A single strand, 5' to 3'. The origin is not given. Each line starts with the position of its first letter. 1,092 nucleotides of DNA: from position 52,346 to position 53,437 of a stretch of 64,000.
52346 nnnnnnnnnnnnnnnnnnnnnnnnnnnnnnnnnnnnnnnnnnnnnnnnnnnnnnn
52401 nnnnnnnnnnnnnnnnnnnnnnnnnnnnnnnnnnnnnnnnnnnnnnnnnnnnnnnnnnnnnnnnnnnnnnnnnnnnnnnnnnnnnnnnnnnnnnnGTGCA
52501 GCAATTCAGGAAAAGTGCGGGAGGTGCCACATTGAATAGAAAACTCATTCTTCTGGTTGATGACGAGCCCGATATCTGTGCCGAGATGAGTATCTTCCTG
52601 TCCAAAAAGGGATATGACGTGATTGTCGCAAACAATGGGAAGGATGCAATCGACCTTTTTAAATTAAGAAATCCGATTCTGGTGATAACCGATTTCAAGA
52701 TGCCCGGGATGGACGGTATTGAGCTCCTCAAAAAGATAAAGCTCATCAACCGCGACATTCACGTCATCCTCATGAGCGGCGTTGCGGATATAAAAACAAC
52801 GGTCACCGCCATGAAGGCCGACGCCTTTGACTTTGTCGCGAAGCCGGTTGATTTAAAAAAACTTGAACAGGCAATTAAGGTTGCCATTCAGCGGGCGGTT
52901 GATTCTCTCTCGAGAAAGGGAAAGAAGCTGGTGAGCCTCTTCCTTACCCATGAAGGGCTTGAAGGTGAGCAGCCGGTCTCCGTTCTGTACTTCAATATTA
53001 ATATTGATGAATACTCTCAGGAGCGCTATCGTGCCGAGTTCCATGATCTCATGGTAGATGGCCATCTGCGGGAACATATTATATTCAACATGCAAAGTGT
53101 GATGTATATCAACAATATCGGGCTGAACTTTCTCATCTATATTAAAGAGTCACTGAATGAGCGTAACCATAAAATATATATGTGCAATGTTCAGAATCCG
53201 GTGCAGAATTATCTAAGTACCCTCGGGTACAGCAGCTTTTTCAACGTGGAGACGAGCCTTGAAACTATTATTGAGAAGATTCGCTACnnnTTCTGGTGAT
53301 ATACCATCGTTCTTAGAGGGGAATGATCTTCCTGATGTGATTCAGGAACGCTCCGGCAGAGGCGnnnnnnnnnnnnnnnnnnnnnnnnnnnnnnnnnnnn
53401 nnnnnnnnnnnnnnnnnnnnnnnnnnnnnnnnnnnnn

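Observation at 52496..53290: Receiver domain fused to a STAS anti-sigma-antagonist-like domain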

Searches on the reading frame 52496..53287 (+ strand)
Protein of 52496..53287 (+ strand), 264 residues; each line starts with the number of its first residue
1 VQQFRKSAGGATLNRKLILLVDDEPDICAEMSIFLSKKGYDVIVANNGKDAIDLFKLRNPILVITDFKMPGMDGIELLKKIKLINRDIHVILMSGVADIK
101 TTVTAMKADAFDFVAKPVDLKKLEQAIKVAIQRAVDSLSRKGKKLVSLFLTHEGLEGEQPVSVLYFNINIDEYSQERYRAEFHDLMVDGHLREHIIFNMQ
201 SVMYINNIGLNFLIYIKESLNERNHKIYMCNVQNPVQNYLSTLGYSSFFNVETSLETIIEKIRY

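Call 3: search_protein_families(library=pfam, proteins=[window:52496-53287:+], max_evalue=1)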
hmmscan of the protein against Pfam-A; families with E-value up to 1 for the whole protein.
window:52496-53287:+ (264 aa): 6 families
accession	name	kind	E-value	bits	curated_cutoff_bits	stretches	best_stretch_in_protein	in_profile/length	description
PF00072.30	Response_reg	-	3.5e-28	98.4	30.2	1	18-128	1-111/111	Response regulator receiver domain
PF01740.26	STAS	-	4.5e-10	39.7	22.6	1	157-257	6-105/106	STAS domain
PF13657.11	Couple_hipA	-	0.038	14.9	22.5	1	135-199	10-74/99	HipA N-terminal domain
PF06456.18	Arfaptin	-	0.096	12.7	32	1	72-125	105-158/229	Arfaptin-like domain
PF22013.1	PG_1098_Fer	-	0.15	12.4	27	1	105-125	9-29/44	PG_1098 ferredoxin-like domain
PF12010.13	DUF3502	-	0.2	12.6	24.4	0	223-262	10-48/69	Domain of unknown function (DUF3502)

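Call 4: search_protein_families(library=ncbifam, proteins=[window:52496-53287:+], max_evalue=1)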
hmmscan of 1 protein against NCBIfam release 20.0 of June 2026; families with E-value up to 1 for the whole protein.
window:52496-53287:+ (264 aa): 106 families (the best 25 are shown)
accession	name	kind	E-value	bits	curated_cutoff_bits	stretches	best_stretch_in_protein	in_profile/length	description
NF008469.0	PRK11361.1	equivalog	5.7e-29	101.1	714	1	15-132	4-121/461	acetoacetate metabolism transcriptional regulator AtoC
NF053512.1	nitric_RR_NosR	exception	9.4e-24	84.2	400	1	18-134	1-118/422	response regulator c-di-GMP phosphodiesterase, NosR family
NF006900.1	PRK09390.1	equivalog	1.1e-23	83.8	255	1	16-139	5-128/203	response regulator FixJ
NF051870.1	NAssimRespRegNtrX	equivalog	1.3e-23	83.6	600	1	18-160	4-146/452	nitrogen assimilation response regulator NtrX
NF047793.1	ResRegPgtA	equivalog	1e-22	80.5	650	1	15-141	5-131/414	two-component system response regulator PgtA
TIGR01818.1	ntrC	equivalog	5.5e-22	78.2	558.6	1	18-137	1-120/463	nitrogen regulation protein NR(I)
NF007689.0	PRK10365.1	equivalog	6.5e-22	77.9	760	1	18-134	8-124/441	sigma-54-dependent response regulator transcription factor ZraR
NF045944.1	ResRegRpaBCyano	equivalog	7.6e-22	77.8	330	1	19-138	1-119/229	response regulator transcription factor RpaB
NF045505.1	RR_RssB_Pseudo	equivalog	3.4e-21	75.8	700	1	18-135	8-126/394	two-component system response regulator RssB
NF040749.1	tetrathio_RR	equivalog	9.2e-20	71.2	290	1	17-141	1-125/191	tetrathionate respiration response regulator TtrR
NF011695.0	PRK15115.1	equivalog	1.1e-19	70.6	763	1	17-137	8-128/445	two-component system response regulator GlrR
NF040689.1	MtrAB_MtrA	equivalog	2.9e-19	69.3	300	1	18-136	1-118/219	MtrAB system response regulator MtrA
NF052313.1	T9SS_RR_PorX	equivalog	3.9e-19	68.8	300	1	18-133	3-118/513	T9SS response regulator signal transducer PorX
NF041733.1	resp_reg_CseB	equivalog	5e-19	68.6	350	1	18-137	3-121/228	two-component system response regulator CseB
TIGR02154.1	PhoB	equivalog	6.7e-18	64.8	296.2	1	16-140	3-129/226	phosphate regulon transcriptional regulator PhoB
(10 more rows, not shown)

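Call 10: find_homologous_proteins(query=window:52532-53287:+, max_evalue=0.001)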
Query window:52532-53287:+ (252 aa): 2211 proteins with E <= 0.001 among 2812 candidates; the best 120 are listed.
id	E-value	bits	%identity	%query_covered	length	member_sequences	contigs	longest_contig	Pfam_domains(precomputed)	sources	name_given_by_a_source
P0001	7.0e-159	544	100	100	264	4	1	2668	PF01740.27,PF00072.31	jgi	-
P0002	1.4e-144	498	88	100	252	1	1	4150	PF01740.27,PF00072.31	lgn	-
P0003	9.3e-101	354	63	100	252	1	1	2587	PF01740.27,PF00072.31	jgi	jgi:DNA-binding response OmpR family regulator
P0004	5.6e-98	345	64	100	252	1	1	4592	PF00072.31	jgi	jgi:DNA-binding response OmpR family regulator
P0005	6.0e-83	296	57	98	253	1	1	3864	PF01740.27,PF00072.31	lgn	-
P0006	5.3e-78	280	52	100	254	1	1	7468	PF01740.27,PF00072.31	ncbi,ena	-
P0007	1.3e-75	272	52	100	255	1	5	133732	PF01740.27,PF00072.31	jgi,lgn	jgi:anti-anti-sigma factor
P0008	2.7e-74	268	51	100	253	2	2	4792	PF01740.27,PF00072.31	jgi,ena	-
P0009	8.0e-74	266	51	99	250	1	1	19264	PF01740.27,PF00072.31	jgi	jgi:anti-anti-sigma factor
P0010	6.3e-73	263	51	100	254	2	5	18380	PF01740.27,PF00072.31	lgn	-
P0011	1.5e-72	262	51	98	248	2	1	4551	PF01740.27,PF00072.31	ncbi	ncbi:MAG: hypothetical protein CVV49_20845, partial [Spirochaetae bacterium HGW-Spirochaetae-5]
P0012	5.6e-72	260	50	99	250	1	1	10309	PF01740.27,PF00072.31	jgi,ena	-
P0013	5.8e-70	253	48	99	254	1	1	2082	PF01740.27,PF00072.31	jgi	jgi:anti-anti-sigma factor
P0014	8.7e-70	253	50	99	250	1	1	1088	PF01740.27,PF00072.31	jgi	jgi:anti-anti-sigma factor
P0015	3.5e-69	251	47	100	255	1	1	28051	PF01740.27,PF00072.31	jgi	-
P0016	1.4e-68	249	45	99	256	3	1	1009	PF01740.27,PF00072.31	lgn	-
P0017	4.6e-68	247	46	100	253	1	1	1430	PF01740.27,PF00072.31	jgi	jgi:anti-anti-sigma factor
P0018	5.5e-68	247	48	99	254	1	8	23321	PF01740.27,PF00072.31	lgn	-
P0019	5.4e-67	244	46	100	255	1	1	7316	PF01740.27,PF00072.31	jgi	jgi:anti-anti-sigma factor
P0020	2.9e-63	232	46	97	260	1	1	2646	PF00072.31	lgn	-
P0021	1.2e-36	144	42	44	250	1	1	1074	PF00072.31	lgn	-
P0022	1.1e-33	135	44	44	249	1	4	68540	PF23198.2,PF00072.31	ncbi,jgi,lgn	-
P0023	2.5e-31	127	41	45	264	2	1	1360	PF00072.31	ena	-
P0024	5.1e-31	126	38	51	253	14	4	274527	PF21332.4,PF00072.31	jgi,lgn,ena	-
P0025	1.3e-29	121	37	42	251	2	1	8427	PF00072.31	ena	-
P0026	1.4e-29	121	36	52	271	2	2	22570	PF23198.2,PF00072.31,PF20161.6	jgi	-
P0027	3.3e-28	117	39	42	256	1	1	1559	PF00072.31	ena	-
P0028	7.3e-28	116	37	46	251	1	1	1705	PF23198.2,PF21332.4,PF00072.31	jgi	-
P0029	1.7e-27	115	35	44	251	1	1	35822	PF21332.4,PF00072.31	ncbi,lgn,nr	ncbi:MAG: response regulator [Methanoregula sp.]|nr:response regulator [Methanoregula sp.]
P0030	2.5e-26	111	48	47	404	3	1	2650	PF02518.32,PF00072.31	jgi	jgi:signal transduction histidine kinase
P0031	3.6e-26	110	39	40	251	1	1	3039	PF13380.13,PF23198.2,PF00072.31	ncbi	-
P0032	7.1e-26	109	41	46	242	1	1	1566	PF13380.13,PF23198.2,PF21332.4,PF00072.31,PF20161.6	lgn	-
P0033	7.3e-26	109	50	47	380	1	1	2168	PF02518.32,PF00072.31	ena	-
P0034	9.5e-26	109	50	48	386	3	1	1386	PF02518.32,PF00072.31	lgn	-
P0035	1.1e-25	109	49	47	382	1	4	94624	PF02518.32,PF00072.31,PF14501.13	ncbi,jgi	-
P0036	1.5e-25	108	48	47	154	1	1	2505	PF00072.31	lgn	-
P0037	1.6e-25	108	51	45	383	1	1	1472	PF02518.32,PF00072.31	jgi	-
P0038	2.0e-25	108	50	46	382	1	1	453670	PF02518.32,PF00072.31,PF14501.13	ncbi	-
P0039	2.1e-25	108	32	44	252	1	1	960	PF00072.31,PF06490.18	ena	-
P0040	2.3e-25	108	48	47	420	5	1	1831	PF02518.32,PF00072.31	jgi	jgi:signal transduction histidine kinase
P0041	2.4e-25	107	48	47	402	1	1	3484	PF02518.32,PF00072.31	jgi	jgi:signal transduction histidine kinase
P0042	2.6e-25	107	47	47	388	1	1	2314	PF02518.32,PF00072.31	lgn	-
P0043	2.8e-25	107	48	51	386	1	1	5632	PF02518.32,PF00072.31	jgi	jgi:signal transduction histidine kinase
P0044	3.0e-25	107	48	47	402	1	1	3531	PF02518.32,PF00072.31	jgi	jgi:signal transduction histidine kinase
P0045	3.1e-25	107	47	51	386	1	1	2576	PF02518.32,PF00072.31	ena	-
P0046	3.1e-25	107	48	47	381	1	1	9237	PF02518.32,PF00072.31,PF14501.13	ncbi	ncbi:MAG: hybrid sensor histidine kinase/response regulator [Pseudomonadota bacterium]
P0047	3.9e-25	107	48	47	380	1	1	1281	PF02518.32,PF00072.31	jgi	jgi:signal transduction histidine kinase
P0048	4.3e-25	107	47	48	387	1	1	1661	PF02518.32,PF00072.31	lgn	-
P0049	4.4e-25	107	47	48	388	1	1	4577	PF02518.32,PF00072.31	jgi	jgi:signal transduction histidine kinase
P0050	4.6e-25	107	50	46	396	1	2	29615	PF02518.32,PF00072.31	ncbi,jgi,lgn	-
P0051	4.7e-25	107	48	47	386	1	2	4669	PF02518.32,PF00072.31,PF14501.13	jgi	jgi:signal transduction histidine kinase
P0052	5.7e-25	106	47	48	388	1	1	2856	PF02518.32,PF00072.31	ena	-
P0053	6.2e-25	106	47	51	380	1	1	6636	PF02518.32,PF00072.31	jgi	jgi:signal transduction histidine kinase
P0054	6.2e-25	106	48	47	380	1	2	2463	PF02518.32,PF00072.31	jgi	jgi:signal transduction histidine kinase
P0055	6.3e-25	106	48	47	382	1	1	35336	PF02518.32,PF00072.31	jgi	jgi:signal transduction histidine kinase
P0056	6.5e-25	106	36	42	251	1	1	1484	PF00072.31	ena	-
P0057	7.4e-25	106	45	50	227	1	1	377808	PF00072.31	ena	-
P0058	7.6e-25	106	48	46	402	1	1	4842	PF02518.32,PF00072.31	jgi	jgi:signal transduction histidine kinase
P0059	8.6e-25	106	48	46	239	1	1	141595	PF00072.31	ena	-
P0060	9.3e-25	106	48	47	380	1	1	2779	PF02518.32,PF00072.31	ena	-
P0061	9.9e-25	105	48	45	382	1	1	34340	PF02518.32,PF00072.31,PF14501.13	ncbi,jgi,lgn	-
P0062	9.9e-25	105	48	50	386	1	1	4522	PF02518.32,PF00072.31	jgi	-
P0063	1.0e-24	105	47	48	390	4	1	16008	PF02518.32,PF00072.31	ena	-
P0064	1.1e-24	105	49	46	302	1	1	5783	PF00072.31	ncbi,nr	ncbi:MAG: response regulator, partial [Deltaproteobacteria bacterium]|nr:response regulator [Deltapr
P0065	1.1e-24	105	46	48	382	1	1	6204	PF02518.32,PF00072.31,PF14501.13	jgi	jgi:signal transduction histidine kinase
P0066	1.1e-24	105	46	48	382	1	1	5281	PF02518.32,PF00072.31,PF14501.13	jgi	jgi:signal transduction histidine kinase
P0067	1.1e-24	105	48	49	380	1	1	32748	PF02518.32,PF00072.31,PF14501.13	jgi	jgi:signal transduction histidine kinase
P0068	1.3e-24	105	47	48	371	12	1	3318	PF02518.32,PF00072.31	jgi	jgi:signal transduction histidine kinase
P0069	1.3e-24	105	47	47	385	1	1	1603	PF02518.32,PF00072.31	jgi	jgi:signal transduction histidine kinase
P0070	1.6e-24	105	50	46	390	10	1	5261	PF02518.32,PF00072.31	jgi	jgi:signal transduction histidine kinase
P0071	1.7e-24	105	47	47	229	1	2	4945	PF00072.31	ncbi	ncbi:MAG: response regulator, partial [Desulfobacterales bacterium]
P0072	1.9e-24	105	45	48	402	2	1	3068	PF02518.32,PF00072.31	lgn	-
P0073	1.9e-24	105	45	51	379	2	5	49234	PF02518.32,PF00072.31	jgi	jgi:signal transduction histidine kinase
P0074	1.9e-24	105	48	46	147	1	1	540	PF00072.31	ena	-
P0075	1.9e-24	105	48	47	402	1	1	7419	PF02518.32,PF00072.31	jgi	jgi:signal transduction histidine kinase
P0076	2.0e-24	104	51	48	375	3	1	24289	PF02518.32,PF00072.31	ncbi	-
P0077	2.0e-24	104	49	45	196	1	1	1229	PF00072.31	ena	-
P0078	2.1e-24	104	47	47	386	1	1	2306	PF02518.32,PF00072.31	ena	-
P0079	2.1e-24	104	47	48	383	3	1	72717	PF02518.32,PF00072.31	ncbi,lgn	ncbi:MAG: response regulator [Pseudomonadota bacterium]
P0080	2.3e-24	104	49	48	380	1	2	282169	PF02518.32,PF00072.31,PF14501.13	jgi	-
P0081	2.4e-24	104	47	51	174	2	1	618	PF00072.31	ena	-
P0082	2.4e-24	104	50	45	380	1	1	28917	PF02518.32,PF00072.31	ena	-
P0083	2.5e-24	104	49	47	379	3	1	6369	PF02518.32,PF00072.31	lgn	-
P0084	2.5e-24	104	48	47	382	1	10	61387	PF02518.32,PF00072.31,PF14501.13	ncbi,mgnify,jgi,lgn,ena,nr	ncbi:MAG: hybrid sensor histidine kinase/response regulator [Desulfobacula sp.]|mgnify:CR=1 FL=1|jgi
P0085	2.8e-24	104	46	48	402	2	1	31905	PF02518.32,PF00072.31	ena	-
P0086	2.9e-24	104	46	48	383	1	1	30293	PF02518.32,PF00072.31,PF14501.13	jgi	jgi:signal transduction histidine kinase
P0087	2.9e-24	104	51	48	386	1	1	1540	PF02518.32,PF00072.31,PF14501.13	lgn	-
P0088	2.9e-24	104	50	46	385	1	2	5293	PF02518.32,PF00072.31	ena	-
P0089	3.0e-24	104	49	45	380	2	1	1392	PF02518.32,PF00072.31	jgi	jgi:signal transduction histidine kinase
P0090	3.1e-24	104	42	62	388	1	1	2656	PF02518.32,PF00072.31,PF14501.13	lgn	-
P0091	3.3e-24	104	48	50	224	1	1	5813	PF00072.31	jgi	jgi:YesN/AraC family two-component response regulator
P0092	3.3e-24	104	47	47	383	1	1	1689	PF02518.32,PF00072.31,PF14501.13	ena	-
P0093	3.4e-24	104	50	45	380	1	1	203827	PF02518.32,PF00072.31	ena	-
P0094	3.7e-24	104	33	89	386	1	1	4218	PF02518.32,PF00072.31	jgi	jgi:signal transduction histidine kinase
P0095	3.7e-24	104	49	48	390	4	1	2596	PF02518.32,PF00072.31,PF14501.13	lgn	-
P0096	3.8e-24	104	42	51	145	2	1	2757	PF00072.31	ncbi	ncbi:MAG: response regulator, partial [Desulfobacterales bacterium]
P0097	3.8e-24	104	50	48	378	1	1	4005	PF02518.32,PF00072.31,PF14501.13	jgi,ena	-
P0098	3.8e-24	104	45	51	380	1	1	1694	PF02518.32,PF00072.31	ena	-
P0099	3.9e-24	104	46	48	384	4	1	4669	PF02518.32,PF00072.31,PF14501.13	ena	-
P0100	4.2e-24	103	49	47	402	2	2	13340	PF02518.32,PF00072.31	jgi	jgi:signal transduction histidine kinase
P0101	4.3e-24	103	47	47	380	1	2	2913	PF02518.32,PF00072.31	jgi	jgi:signal transduction histidine kinase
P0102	4.4e-24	103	49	45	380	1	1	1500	PF02518.32,PF00072.31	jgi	-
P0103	4.6e-24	103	47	47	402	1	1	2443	PF02518.32,PF00072.31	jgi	jgi:signal transduction histidine kinase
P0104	4.7e-24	103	47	48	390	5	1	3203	PF02518.32,PF00072.31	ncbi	-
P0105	4.7e-24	103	45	50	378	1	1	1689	PF02518.32,PF00072.31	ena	-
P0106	4.7e-24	103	47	50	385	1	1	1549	PF02518.32,PF00072.31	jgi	jgi:signal transduction histidine kinase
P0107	4.7e-24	103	47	48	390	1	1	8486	PF02518.32,PF00072.31,PF14501.13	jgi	jgi:signal transduction histidine kinase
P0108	4.7e-24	103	47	46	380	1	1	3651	PF02518.32,PF00072.31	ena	-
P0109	5.0e-24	103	45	48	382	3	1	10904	PF02518.32,PF00072.31,PF14501.13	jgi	jgi:signal transduction histidine kinase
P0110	5.0e-24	103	50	44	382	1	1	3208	PF02518.32,PF00072.31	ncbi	-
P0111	5.1e-24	103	50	45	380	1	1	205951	PF02518.32,PF00072.31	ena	-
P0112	5.3e-24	103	45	50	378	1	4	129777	PF02518.32,PF00072.31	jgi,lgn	jgi:signal transduction histidine kinase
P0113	5.4e-24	103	32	94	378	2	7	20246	PF02518.32,PF00072.31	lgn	-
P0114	5.4e-24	103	48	47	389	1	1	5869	PF02518.32,PF13589.13,PF00072.31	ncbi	-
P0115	5.5e-24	103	48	47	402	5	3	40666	PF02518.32,PF00072.31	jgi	jgi:signal transduction histidine kinase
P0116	5.5e-24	103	50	45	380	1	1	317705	PF02518.32,PF00072.31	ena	-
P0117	5.8e-24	103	33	87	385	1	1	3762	PF02518.32,PF00072.31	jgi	jgi:signal transduction histidine kinase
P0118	5.9e-24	103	48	48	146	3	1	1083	PF00072.31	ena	-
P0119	6.0e-24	103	48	46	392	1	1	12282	PF02518.32,PF13589.13,PF00072.31,PF14501.13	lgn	-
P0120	6.2e-24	103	46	47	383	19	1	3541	PF02518.32,PF00072.31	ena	-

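Call 16: find_encoding_contigs(protein=P0007, flank=10000, max_places=3)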
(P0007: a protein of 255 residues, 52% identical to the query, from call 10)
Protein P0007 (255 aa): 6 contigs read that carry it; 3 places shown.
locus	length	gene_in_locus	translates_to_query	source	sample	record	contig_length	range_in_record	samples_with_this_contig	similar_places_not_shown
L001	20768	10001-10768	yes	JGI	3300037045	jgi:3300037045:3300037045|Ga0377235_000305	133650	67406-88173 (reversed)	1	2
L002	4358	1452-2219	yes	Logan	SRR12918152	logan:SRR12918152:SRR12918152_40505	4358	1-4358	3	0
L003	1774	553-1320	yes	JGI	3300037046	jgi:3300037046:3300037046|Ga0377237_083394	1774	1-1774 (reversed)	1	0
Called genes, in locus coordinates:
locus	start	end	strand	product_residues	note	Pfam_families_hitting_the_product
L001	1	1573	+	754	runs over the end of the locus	PF01627:Hpt, PF02895:H-kinase_dim, PF02518:HATPase_c, PF01584:CheW, PF00072:Response_reg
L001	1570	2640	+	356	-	PF00072:Response_reg, PF01339:CheB_methylest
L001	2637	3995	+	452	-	PF00072:Response_reg, PF00512:HisKA, PF02518:HATPase_c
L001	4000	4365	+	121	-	PF00072:Response_reg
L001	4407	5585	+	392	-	PF00072:Response_reg, PF13487:HD_5, PF01966:HD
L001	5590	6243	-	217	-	PF01144:CoA_trans, PF13336:AcetylCoA_hyd_C (weak)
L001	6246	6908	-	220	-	PF01144:CoA_trans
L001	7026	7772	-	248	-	PF06314:ADC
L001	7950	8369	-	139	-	PF07238:PilZ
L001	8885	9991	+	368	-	PF08448:PAS_4 (weak), PF00512:HisKA, PF02518:HATPase_c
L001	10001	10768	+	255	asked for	PF00072:Response_reg, PF01740:STAS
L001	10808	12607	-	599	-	PF00989:PAS, PF08448:PAS_4 (faint), PF13188:PAS_8 (faint), PF13426:PAS_9 (weak), PF00989:PAS, PF13426:PAS_9, PF08447:PAS_3, PF00990:GGDEF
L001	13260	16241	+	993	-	PF01339:CheB_methylest, PF03705:CheR_N, PF01739:CheR, PF28422:CCDC89 (weak), PF08448:PAS_4, PF13596:PAS_10, PF00989:PAS, PF13426:PAS_9 (weak)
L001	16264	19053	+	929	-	PF00989:PAS (weak), PF08448:PAS_4, PF13426:PAS_9, PF00989:PAS (weak), PF08448:PAS_4, PF08447:PAS_3, PF07730:HisKA_3 (weak), PF02518:HATPase_c, +2 more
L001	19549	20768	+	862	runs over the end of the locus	PF00072:Response_reg, PF20274:cREC_REC (faint), PF23198:PDE8A_N (faint), PF13188:PAS_8 (faint), PF13426:PAS_9 (weak), PF00512:HisKA, PF02518:HATPase_c, PF00072:Response_reg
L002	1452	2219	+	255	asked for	PF00072:Response_reg, PF01740:STAS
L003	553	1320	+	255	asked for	PF00072:Response_reg, PF01740:STAS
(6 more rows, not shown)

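Call 17: find_encoding_contigs(protein=P0015, flank=10000, max_places=2)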
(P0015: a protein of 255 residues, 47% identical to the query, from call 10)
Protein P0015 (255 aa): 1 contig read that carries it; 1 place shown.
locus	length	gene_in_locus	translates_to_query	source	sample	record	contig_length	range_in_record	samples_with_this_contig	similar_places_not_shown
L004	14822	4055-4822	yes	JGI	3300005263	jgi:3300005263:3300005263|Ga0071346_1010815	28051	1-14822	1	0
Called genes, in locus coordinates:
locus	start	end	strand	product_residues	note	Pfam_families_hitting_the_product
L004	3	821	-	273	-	?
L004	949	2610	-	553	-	PF11999:Ice_binding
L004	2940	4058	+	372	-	PF08448:PAS_4 (weak), PF00512:HisKA, PF02518:HATPase_c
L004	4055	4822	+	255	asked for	PF00072:Response_reg, PF01740:STAS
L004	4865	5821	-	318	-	PF01278:Omptin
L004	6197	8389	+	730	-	PF11999:Ice_binding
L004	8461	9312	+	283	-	PF13688:Reprolysin_5 (weak), PF00413:Peptidase_M10 (weak)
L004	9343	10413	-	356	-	PF01278:Omptin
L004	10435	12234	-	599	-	PF00989:PAS, PF08448:PAS_4 (faint), PF13188:PAS_8 (faint), PF13426:PAS_9 (weak), PF00989:PAS (weak), PF13426:PAS_9, PF08447:PAS_3, PF00990:GGDEF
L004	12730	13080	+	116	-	PF04480:DUF559, PF18741:MTES_1575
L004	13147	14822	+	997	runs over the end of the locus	PF01339:CheB_methylest, PF03705:CheR_N, PF01739:CheR, PF00989:PAS (faint), PF08448:PAS_4 (weak), PF13596:PAS_10, PF13188:PAS_8, PF13426:PAS_9 (weak)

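Call 18: find_encoding_contigs(protein=P0009, flank=10000, max_places=2)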
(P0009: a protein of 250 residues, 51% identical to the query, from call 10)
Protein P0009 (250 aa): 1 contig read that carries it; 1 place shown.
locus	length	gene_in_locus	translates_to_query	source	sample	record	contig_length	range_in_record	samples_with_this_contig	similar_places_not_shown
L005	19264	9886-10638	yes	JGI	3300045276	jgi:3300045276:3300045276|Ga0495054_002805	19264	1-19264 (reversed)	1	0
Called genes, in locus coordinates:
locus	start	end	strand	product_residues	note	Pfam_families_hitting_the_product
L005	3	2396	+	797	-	PF08447:PAS_3, PF00989:PAS, PF08448:PAS_4, PF08447:PAS_3, PF13426:PAS_9, PF00989:PAS, PF13188:PAS_8, PF13426:PAS_9, +5 more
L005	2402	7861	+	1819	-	PF00072:Response_reg, PF00989:PAS, PF13426:PAS_9, PF00989:PAS, PF08447:PAS_3, PF08448:PAS_4, PF13426:PAS_9, PF08447:PAS_3, +22 more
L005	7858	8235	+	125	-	PF00072:Response_reg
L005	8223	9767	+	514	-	PF00072:Response_reg, PF00989:PAS, PF08448:PAS_4, PF13426:PAS_9, PF00512:HisKA, PF02518:HATPase_c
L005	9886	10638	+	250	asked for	PF00072:Response_reg, PF01740:STAS (weak)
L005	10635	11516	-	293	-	-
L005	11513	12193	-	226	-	PF01400:Astacin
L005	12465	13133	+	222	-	PF00072:Response_reg, PF00196:GerE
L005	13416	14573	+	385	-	PF00072:Response_reg, PF07730:HisKA_3, PF02518:HATPase_c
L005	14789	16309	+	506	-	-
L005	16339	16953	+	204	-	-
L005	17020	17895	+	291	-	-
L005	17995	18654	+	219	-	-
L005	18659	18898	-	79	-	-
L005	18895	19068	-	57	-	-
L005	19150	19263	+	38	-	?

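Call 19: find_encoding_contigs(protein=P0018, flank=10000, max_places=2)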
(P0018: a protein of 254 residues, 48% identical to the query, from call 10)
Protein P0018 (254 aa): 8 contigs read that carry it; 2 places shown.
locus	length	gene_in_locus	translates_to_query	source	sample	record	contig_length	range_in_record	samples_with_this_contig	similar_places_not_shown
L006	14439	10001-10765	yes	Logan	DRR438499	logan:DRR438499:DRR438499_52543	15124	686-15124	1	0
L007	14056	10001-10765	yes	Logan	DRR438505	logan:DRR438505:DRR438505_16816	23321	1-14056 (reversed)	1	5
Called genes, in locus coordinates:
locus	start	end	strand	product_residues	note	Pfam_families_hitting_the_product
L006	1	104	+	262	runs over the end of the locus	?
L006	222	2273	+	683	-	PF00072:Response_reg, PF08448:PAS_4 (faint), PF13188:PAS_8 (faint), PF13426:PAS_9, PF00989:PAS (weak), PF13426:PAS_9, PF00512:HisKA, PF02518:HATPase_c, +1 more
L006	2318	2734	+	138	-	PF00072:Response_reg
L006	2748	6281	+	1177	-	PF00072:Response_reg, PF00989:PAS, PF13426:PAS_9, PF00989:PAS, PF08448:PAS_4, PF08447:PAS_3, PF13426:PAS_9, PF08447:PAS_3, +8 more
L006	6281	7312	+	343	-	PF00072:Response_reg, PF13487:HD_5, PF01966:HD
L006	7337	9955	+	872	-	PF00072:Response_reg, PF00989:PAS, PF13188:PAS_8, PF13426:PAS_9, PF08448:PAS_4, PF13426:PAS_9, PF00989:PAS, PF08447:PAS_3, +7 more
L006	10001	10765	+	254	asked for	PF00072:Response_reg, PF01740:STAS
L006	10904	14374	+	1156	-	PF02811:PHP, PF07733:DNA_pol3_alpha, PF17657:DNA_pol3_finger, PF14579:HHH_6, PF01336:tRNA_anti-codon (weak)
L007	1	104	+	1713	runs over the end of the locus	PF16927:HisKA_7TM, PF00989:PAS, PF08447:PAS_3, PF08447:PAS_3, PF08448:PAS_4, PF00989:PAS, PF13426:PAS_9, PF08447:PAS_3, +6 more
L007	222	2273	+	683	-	PF00072:Response_reg, PF08448:PAS_4 (faint), PF13188:PAS_8 (faint), PF13426:PAS_9, PF00989:PAS (weak), PF13426:PAS_9, PF00512:HisKA, PF02518:HATPase_c, +1 more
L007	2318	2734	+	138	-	PF00072:Response_reg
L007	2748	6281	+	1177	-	PF00072:Response_reg, PF00989:PAS, PF13426:PAS_9, PF00989:PAS, PF08448:PAS_4, PF08447:PAS_3, PF13426:PAS_9, PF08447:PAS_3, +8 more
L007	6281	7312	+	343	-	PF00072:Response_reg, PF13487:HD_5, PF01966:HD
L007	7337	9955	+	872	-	PF00072:Response_reg, PF00989:PAS, PF13188:PAS_8, PF13426:PAS_9, PF08448:PAS_4, PF13426:PAS_9, PF00989:PAS, PF08447:PAS_3, +7 more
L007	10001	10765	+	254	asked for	PF00072:Response_reg, PF01740:STAS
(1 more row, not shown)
